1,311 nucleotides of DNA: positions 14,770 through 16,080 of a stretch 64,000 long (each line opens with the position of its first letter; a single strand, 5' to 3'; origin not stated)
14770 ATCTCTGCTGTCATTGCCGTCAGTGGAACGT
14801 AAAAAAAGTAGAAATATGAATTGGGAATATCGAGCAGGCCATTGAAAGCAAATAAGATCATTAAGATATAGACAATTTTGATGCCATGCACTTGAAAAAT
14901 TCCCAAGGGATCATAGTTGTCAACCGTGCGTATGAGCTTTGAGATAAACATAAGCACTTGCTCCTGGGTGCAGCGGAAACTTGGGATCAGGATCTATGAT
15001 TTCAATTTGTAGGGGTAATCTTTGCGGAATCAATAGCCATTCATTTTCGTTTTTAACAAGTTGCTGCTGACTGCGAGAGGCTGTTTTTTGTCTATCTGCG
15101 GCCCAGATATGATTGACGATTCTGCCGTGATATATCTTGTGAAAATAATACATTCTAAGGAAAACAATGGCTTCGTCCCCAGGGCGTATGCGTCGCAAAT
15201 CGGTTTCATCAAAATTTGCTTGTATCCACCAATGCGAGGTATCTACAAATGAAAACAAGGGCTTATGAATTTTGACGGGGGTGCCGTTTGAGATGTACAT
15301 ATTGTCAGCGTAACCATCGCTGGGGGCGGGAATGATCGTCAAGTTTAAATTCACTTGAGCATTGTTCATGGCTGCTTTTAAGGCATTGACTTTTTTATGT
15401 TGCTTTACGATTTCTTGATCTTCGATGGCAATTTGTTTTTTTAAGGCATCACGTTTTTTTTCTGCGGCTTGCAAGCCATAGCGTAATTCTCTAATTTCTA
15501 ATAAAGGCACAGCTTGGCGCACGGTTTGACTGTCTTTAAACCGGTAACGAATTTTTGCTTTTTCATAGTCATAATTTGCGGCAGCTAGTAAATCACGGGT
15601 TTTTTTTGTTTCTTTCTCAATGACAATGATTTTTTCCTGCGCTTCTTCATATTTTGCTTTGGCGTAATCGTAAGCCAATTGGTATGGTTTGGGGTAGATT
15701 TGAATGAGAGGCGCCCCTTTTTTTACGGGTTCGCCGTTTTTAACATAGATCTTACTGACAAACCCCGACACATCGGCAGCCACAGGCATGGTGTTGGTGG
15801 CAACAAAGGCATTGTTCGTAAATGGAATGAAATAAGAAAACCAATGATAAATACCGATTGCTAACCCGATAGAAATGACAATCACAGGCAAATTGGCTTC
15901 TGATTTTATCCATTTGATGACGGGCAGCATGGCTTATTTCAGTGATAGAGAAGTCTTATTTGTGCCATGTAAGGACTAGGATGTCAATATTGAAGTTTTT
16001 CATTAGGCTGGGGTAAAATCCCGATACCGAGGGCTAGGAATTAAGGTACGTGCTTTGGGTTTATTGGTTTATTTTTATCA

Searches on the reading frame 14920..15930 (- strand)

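Call 14: search_protein_families(library=pfam, proteins=[window:14920-15930:-])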
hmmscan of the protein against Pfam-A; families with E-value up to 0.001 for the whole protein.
window:14920-15930:- (336 aa): 4 families
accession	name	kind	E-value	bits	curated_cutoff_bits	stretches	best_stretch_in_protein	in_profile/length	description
PF16576.10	HlyD_D23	-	7.5e-15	55.2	30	1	47-270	19-180/214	Barrel-sandwich domain of CusB or HlyD membrane-fusion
PF13437.12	HlyD_3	-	3.1e-10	41.2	22.2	1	200-273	2-75/106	HlyD family secretion protein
PF00364.28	Biotin_lipoyl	-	5.4e-07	29.8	22.1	1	47-78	42-73/73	Biotin-requiring enzyme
PF13533.13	Biotin_lipoyl_2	-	3.4e-05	24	29.8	1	49-78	2-31/32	Biotin-lipoyl like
